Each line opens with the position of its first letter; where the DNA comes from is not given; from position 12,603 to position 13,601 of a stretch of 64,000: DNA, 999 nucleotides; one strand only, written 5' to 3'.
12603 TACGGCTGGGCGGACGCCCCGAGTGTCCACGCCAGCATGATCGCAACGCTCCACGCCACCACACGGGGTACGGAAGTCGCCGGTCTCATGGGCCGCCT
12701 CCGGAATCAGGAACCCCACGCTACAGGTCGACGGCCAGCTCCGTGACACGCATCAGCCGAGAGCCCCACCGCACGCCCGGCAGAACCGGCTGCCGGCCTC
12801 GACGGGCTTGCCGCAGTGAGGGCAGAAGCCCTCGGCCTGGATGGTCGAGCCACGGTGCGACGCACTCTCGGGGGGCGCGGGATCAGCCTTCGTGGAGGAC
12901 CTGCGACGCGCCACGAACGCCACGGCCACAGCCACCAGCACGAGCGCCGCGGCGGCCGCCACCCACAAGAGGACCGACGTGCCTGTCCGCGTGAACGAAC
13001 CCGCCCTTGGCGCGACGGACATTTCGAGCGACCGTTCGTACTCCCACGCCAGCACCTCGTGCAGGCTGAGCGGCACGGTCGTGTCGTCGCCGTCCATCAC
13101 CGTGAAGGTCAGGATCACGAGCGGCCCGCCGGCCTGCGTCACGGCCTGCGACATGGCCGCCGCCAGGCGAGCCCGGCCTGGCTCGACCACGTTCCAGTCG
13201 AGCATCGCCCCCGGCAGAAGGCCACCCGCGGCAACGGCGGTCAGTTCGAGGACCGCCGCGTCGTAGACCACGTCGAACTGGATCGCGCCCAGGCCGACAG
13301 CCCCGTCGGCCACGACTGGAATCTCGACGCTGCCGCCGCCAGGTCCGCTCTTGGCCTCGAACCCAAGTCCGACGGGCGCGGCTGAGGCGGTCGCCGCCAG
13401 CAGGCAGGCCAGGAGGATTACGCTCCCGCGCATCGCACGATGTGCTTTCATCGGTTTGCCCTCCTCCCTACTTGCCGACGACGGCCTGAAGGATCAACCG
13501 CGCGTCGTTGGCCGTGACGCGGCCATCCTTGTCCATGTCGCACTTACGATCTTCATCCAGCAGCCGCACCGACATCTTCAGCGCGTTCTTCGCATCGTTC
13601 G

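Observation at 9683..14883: Three-gene cohesin-dockerin module with PAN/Apple domains and no enzyme partner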

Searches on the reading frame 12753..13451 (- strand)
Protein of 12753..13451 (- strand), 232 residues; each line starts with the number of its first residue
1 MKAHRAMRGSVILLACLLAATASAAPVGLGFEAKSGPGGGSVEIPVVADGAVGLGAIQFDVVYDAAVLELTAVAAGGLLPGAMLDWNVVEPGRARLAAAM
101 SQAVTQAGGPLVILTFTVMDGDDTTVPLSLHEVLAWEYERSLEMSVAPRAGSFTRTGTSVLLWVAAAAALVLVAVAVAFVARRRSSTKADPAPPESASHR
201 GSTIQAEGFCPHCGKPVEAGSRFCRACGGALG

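Call 3: search_protein_families(library=pfam, proteins=[window:12753-13451:-], max_evalue=1)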
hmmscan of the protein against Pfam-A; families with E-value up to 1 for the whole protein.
window:12753-13451:- (232 aa): 12 families
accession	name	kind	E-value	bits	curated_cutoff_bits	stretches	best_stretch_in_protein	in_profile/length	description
PF00963.24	Cohesin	-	1e-09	39.2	24.1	1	34-145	8-129/139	Cohesin domain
PF13240.11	Zn_Ribbon_1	-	8.7e-08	32.2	25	1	209-228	1-20/23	zinc-ribbon domain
PF13248.11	Zn_ribbon_3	-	5.1e-06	26.2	27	1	210-229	5-24/26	zinc-ribbon domain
PF24463.1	DUF7577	-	6.3e-06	26.1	28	1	210-231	5-26/27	Domain of unknown function (DUF7577)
PF12773.13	DZR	-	5.7e-05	23.6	27.3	1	209-228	26-45/45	Double zinc ribbon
PF24460.1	DUF7575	-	0.001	18.8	28.5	1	210-228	6-24/28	Domain of unknown function (DUF7575)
PF14803.11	Zn_ribbon_Nudix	-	0.0095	16.3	25.6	1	209-218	2-11/34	Nudix N-terminal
PF03918.19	CcmH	-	0.011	15.5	25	1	157-192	94-129/143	Cytochrome C biogenesis protein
PF18912.6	DZR_2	-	0.012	15.8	27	1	207-227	36-55/56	Double zinc ribbon domain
PF17032.10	Zn_ribbon_15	-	0.013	16.8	28.9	1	206-228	51-73/73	zinc-ribbon family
PF11837.13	INV_N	-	0.078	13.9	27.8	1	155-199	21-62/109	Beta-fructofuranosidase, N-terminal domain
PF01155.25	HypA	-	0.21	12.1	28.9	1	196-229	59-94/112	Hydrogenase/urease nickel incorporation, metallochaperone, hypA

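Call 4: search_protein_families(library=ncbifam, proteins=[window:12753-13451:-], max_evalue=1)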
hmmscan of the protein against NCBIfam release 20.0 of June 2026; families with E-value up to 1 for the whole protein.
window:12753-13451:- (232 aa): 6 families
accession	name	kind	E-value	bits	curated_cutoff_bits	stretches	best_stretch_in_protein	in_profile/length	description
NF058583.1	LAXTG_small_WW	exception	0.0017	17.9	65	1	150-185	15-50/54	LAXTG motif-containing small protein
NF058582.1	Microco_LAVTG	domain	0.0029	17.7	27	1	156-184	5-33/34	LAVTG motif-containing sortase-dependent surface protein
TIGR03847.1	TIGR03847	subfamily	0.0041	16.9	117.25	1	155-229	89-164/177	conserved hypothetical protein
NF040681.2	GPS-CTERM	domain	0.0066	16.6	28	1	159-184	3-27/28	GPS-CTERM domain-containing protein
NF041738.1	GG_III-CTERM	domain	0.16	11.9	22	1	165-185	5-26/28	GGIII-like transmembrane region-containing protein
NF045510.1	4Cys_prefix_kin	domain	0.31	11.3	24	0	211-229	5-24/26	4-Cys prefix domain-containing protein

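Call 5: find_encoding_contigs(protein=window:12753-13451:-, flank=10000, max_places=6)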
Protein window:12753-13451:- (232 aa): 10 contigs read that carry it; 6 places shown.
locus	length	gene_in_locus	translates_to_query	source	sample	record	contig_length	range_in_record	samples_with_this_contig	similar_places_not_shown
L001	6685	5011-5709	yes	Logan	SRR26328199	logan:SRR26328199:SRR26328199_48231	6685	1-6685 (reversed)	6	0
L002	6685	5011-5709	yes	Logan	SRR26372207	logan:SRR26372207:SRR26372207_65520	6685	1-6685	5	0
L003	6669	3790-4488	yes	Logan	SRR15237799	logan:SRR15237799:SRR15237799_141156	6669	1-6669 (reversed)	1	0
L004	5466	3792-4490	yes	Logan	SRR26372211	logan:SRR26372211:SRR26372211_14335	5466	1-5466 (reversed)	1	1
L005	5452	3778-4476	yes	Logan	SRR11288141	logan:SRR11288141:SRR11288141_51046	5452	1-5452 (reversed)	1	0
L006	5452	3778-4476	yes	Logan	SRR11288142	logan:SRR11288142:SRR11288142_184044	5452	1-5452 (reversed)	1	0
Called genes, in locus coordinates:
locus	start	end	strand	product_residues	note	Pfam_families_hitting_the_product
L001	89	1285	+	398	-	PF05958:tRNA_U5-meth_tr, PF03602:Cons_hypoth95, PF05175:MTS, PF09445:Methyltransf_15 (faint), PF13649:Methyltransf_25 (faint)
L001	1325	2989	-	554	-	PF00595:PDZ (weak), PF13180:PDZ_2 (weak), PF17820:PDZ_6, PF08238:Sel1 (weak)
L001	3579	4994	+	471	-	PF14295:PAN_4 (weak), PF00963:Cohesin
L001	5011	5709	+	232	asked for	PF00963:Cohesin, PF13240:Zn_Ribbon_1, PF13248:Zn_ribbon_3 (weak), PF24463:DUF7577 (weak)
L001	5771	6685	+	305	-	?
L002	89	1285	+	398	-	PF05958:tRNA_U5-meth_tr, PF03602:Cons_hypoth95, PF05175:MTS, PF09445:Methyltransf_15 (faint), PF13649:Methyltransf_25 (faint)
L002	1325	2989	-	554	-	PF00595:PDZ (weak), PF13180:PDZ_2 (weak), PF17820:PDZ_6, PF08238:Sel1 (weak)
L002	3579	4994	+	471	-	PF14295:PAN_4 (weak), PF00963:Cohesin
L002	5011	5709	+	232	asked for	PF00963:Cohesin, PF13240:Zn_Ribbon_1, PF13248:Zn_ribbon_3 (weak), PF24463:DUF7577 (weak)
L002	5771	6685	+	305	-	?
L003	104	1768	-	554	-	PF00595:PDZ (weak), PF13180:PDZ_2 (weak), PF17820:PDZ_6, PF08238:Sel1 (weak)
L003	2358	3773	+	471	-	PF14295:PAN_4 (weak), PF00963:Cohesin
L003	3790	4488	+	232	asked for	PF00963:Cohesin, PF13240:Zn_Ribbon_1, PF13248:Zn_ribbon_3 (weak), PF24463:DUF7577 (weak)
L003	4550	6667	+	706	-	?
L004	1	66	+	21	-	?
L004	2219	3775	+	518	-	PF14295:PAN_4 (weak), PF00963:Cohesin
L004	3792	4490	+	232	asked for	PF00963:Cohesin, PF13240:Zn_Ribbon_1, PF13248:Zn_ribbon_3 (weak), PF24463:DUF7577 (weak)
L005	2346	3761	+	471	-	PF14295:PAN_4 (weak), PF00963:Cohesin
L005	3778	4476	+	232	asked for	PF00963:Cohesin, PF13240:Zn_Ribbon_1, PF13248:Zn_ribbon_3 (weak), PF24463:DUF7577 (weak)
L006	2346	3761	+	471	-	PF14295:PAN_4 (weak), PF00963:Cohesin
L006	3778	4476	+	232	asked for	PF00963:Cohesin, PF13240:Zn_Ribbon_1, PF13248:Zn_ribbon_3 (weak), PF24463:DUF7577 (weak)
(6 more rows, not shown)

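Call 32: find_homologous_proteins(query=window:12753-13451:-)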
Query window:12753-13451:- (232 aa): 1 proteins with E <= 0.001 among 8000 candidates.
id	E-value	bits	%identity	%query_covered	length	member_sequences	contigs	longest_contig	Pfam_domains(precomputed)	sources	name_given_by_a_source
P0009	3.7e-142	490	100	100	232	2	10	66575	PF13240.12,PF00963.25,PF24463.2,PF13248.12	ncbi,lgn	-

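Call 34: list_cluster_members(proteins=[P0009, P0010, P0001])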
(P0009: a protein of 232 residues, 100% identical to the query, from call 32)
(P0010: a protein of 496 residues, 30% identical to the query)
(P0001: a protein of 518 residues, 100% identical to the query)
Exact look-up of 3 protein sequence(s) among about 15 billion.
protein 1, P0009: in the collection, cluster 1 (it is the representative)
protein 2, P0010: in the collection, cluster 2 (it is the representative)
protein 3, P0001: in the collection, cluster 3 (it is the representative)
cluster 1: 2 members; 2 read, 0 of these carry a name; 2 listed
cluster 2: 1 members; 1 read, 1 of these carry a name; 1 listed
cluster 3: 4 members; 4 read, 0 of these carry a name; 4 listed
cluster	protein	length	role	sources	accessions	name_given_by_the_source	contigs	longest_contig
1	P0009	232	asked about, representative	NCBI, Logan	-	-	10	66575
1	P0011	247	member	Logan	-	-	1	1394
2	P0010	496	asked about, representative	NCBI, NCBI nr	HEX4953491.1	MAG TPA: hypothetical protein VF017_08870 [Thermoanaerobaculia bacterium] | hypothetical protein [Thermoanaerobaculia bacterium]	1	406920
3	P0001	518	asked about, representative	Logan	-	-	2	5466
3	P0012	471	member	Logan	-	-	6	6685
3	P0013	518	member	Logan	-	-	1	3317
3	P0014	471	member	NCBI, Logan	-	-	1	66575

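Call 37: search_solved_structures(query=window:12753-13451:-, max_evalue=1, show_alignments=1)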
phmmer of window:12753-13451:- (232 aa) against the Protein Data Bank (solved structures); distinct sequences matched with E-value up to 1: 12.
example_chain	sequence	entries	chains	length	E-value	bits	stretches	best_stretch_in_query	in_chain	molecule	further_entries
4ums_A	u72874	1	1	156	0.007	19.5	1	38-125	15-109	CELLULOSOMAL ANCHORING SCAFFOLDIN B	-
2xdh_A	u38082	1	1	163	0.039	17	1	35-119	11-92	COHESIN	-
5nrk_A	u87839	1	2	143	0.074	16.1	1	29-95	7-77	Endoglucanase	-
5nrm_A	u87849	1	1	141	0.079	16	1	29-95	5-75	Endoglucanase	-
6k1f_A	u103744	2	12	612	0.2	14.7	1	78-140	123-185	L-fucose isomerase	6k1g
1g1k_A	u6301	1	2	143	0.28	14.2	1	35-87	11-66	SCAFFOLDING PROTEIN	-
2vn5_A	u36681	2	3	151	0.31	14.1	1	34-87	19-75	SCAFFOLDING PROTEIN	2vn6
4wce_Z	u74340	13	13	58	0.36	13.9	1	195-229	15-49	50S ribosomal protein L32 | Large ribosomal subunit protein bL32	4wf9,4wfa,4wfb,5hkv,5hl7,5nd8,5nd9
5li0_4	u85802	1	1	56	0.4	13.7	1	196-229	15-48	50S ribosomal protein L32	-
9sfa_A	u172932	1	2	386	0.8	12.8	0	209-229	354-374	Putative regulatory protein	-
10ux_A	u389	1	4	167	0.87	12.6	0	41-152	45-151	Cohesin domain number 2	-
3bpu_A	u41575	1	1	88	0.99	12.4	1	24-66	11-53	Membrane-associated guanylate kinase, WW and PDZ domain-containing protein 1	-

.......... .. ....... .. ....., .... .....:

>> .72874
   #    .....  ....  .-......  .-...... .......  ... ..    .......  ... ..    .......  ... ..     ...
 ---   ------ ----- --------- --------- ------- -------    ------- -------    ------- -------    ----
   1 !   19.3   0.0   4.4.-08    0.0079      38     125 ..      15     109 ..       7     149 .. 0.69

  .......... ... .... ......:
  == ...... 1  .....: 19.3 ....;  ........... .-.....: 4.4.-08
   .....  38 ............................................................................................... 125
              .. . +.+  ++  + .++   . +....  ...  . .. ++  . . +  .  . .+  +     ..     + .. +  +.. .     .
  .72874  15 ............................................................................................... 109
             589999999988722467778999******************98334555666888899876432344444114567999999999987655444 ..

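Call 70: search_solved_structures(query=A6, max_evalue=0.01, show_alignments=2)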
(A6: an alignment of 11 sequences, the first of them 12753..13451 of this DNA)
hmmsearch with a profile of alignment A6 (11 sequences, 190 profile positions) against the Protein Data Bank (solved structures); distinct sequences matched with E-value up to 0.01: 29.
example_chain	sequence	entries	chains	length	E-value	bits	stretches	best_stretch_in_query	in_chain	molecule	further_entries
2xdh_A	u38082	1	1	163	3.1e-22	82.3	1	24-121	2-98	COHESIN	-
3l8q_A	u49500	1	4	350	4.4e-15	59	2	6-74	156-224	Cellulosomal scaffoldin adaptor protein B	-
1g1k_A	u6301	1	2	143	2.8e-13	53.1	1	23-152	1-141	SCAFFOLDING PROTEIN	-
2vn5_A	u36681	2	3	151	4.2e-13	52.5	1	24-151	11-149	SCAFFOLDING PROTEIN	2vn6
4ums_A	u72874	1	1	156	3.6e-10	43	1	27-155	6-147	CELLULOSOMAL ANCHORING SCAFFOLDIN B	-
3ul4_A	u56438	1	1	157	3e-08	36.7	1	19-154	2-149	Cellulosome-anchoring protein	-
6kg8_A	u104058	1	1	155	8.1e-08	35.3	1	22-154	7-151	Probably cellulosomal scaffolding protein, secreted cellulose-binding and cohesin domain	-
6kgc_A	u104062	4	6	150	1.3e-07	34.6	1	24-154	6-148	Probably cellulosomal scaffolding protein, secreted cellulose-binding and cohesin domain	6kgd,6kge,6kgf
3kcp_A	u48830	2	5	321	3.7e-07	33.1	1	23-150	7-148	Cellulosomal-scaffolding protein A | Cellulosome anchoring protein cohesin region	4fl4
2ccl_A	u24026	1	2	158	4.5e-07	32.9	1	25-156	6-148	CELLULOSOMAL SCAFFOLDING PROTEIN A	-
1ohz_A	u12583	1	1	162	8.9e-07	31.9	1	25-152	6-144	CELLULOSOMAL SCAFFOLDING PROTEIN A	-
3f2l_A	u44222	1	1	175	1.7e-06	31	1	20-70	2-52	Cellulosomal scaffoldin adaptor protein B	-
3bwz_A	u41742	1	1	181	1.9e-06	30.9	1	20-70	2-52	Cellulosomal scaffoldin adaptor protein B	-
1qzn_A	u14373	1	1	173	2.3e-06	30.6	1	21-70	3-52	cellulosomal scaffoldin adaptor protein B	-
3fnk_A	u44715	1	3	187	2.3e-06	30.5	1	18-74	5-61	Cellulosomal scaffoldin adaptor protein B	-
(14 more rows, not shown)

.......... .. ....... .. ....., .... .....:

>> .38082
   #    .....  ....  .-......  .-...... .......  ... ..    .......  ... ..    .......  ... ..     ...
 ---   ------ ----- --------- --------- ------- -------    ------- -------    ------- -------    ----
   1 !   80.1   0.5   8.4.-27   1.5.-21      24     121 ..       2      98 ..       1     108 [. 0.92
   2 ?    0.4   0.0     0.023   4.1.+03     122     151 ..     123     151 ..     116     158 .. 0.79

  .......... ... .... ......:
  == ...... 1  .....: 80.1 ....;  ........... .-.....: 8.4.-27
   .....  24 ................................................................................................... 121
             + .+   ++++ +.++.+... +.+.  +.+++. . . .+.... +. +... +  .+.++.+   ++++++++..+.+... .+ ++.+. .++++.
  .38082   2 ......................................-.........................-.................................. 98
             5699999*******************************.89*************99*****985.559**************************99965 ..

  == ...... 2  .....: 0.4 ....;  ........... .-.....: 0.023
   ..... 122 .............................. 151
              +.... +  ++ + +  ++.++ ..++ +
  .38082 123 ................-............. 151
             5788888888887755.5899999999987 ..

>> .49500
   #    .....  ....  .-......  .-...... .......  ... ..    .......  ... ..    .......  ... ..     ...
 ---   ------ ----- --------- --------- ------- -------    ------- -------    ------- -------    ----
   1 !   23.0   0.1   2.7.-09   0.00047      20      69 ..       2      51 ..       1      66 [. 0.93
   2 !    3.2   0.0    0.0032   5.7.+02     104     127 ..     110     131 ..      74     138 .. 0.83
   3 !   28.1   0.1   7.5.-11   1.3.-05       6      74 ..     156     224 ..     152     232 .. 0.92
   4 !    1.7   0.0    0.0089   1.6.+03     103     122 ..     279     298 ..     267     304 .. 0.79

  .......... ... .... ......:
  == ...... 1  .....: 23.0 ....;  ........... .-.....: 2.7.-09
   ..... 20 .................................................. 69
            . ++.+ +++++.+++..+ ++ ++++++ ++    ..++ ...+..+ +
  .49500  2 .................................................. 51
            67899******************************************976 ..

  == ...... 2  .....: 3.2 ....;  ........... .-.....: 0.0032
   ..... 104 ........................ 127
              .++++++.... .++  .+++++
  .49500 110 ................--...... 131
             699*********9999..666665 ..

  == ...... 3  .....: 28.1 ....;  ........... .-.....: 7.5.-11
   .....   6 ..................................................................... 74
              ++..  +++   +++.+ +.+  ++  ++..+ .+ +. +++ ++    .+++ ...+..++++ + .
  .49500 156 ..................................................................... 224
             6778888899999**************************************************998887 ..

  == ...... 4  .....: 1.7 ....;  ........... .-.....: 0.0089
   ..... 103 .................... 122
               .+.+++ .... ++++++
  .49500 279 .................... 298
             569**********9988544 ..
